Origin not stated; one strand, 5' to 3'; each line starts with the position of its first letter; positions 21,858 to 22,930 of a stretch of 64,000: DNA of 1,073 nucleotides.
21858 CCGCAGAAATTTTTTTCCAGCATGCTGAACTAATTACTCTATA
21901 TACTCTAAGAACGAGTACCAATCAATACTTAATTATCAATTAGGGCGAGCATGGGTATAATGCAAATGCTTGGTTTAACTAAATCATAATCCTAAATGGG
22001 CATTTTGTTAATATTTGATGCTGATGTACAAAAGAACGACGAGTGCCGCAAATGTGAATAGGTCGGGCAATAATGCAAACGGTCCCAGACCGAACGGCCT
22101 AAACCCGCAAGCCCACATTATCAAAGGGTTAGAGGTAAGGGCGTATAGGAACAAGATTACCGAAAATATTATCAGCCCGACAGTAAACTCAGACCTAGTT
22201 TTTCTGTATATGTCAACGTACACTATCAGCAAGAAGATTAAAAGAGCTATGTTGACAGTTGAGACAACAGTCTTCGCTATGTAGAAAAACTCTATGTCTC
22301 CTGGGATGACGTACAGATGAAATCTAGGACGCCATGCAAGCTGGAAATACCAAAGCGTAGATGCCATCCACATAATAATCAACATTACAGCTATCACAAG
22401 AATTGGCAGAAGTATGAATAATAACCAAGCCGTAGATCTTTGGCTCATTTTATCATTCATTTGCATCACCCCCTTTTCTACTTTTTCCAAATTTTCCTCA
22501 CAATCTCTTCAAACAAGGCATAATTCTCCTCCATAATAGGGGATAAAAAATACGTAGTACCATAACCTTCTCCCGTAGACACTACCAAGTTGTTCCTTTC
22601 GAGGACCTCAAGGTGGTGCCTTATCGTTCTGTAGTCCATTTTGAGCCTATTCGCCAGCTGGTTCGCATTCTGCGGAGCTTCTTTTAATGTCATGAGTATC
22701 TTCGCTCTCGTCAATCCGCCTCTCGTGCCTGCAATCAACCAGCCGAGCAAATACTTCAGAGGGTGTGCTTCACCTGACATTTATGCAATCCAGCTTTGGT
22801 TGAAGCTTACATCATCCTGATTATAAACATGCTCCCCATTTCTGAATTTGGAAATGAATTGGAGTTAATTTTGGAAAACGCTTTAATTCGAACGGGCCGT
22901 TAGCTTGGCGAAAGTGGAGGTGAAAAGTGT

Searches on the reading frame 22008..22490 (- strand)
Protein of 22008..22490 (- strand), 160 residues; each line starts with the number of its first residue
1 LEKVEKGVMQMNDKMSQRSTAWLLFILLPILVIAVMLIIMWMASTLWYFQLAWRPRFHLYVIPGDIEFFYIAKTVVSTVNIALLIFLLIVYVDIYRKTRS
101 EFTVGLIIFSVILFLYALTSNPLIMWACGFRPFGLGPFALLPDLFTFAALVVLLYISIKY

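Call 35: search_protein_families(library=pfam, proteins=[window:22008-22490:-], max_evalue=0.01)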
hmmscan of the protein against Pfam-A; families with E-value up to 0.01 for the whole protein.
window:22008-22490:- (160 aa): 1 family
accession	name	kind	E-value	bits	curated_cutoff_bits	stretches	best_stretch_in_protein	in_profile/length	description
PF24661.1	DUF7649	-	0.0073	16.8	27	1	79-127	26-74/85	Domain of unknown function (DUF7649)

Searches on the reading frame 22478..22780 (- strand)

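Call 35: search_protein_families(library=pfam, proteins=[window:22478-22780:-], max_evalue=0.01)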
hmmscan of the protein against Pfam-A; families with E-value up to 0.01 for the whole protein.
window:22478-22780:- (100 aa): 12 families
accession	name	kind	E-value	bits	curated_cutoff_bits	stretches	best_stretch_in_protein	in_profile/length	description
PF01022.26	HTH_5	-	7.6e-09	35.8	22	1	24-66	3-45/47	Bacterial regulatory protein, arsR family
PF12840.13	HTH_20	-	2.5e-07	31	27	1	24-68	5-50/51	Helix-turn-helix domain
PF25213.1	HVO_A0261_N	-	5.5e-06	26.6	35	1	24-78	12-66/86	HVO_A0261 N-terminal domain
PF24033.1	DUF7342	-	8e-05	23.1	31.6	1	28-84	10-65/150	Family of unknown function (DUF7342)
PF08279.18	HTH_11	-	0.00024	21.4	25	1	25-73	2-54/55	HTH domain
PF14947.12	HTH_45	-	0.0011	19.3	25.5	1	27-76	10-59/77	Winged helix-turn-helix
PF21476.4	PF0610-like_N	-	0.0013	19.3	33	1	24-62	2-40/50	PF0610-like, N-terminal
PF14394.12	DUF4423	-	0.0013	18.9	30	1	29-71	29-71/165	Domain of unknown function (DUF4423)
PF24270.1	HTH_Cmi2_C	-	0.0024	18.5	27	1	25-73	77-125/125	Cmi2, C-terminal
PF08461.16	HTH_12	-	0.0044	17.4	21.4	1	39-68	20-50/66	Ribonuclease R winged-helix domain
PF25212.1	HVO_A0114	-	0.006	16.8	27.6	1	26-72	25-72/84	HVO_A0114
PF21715.3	CggR_N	-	0.007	16.5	30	1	41-73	22-54/71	CggR N-terminal DNA binding domain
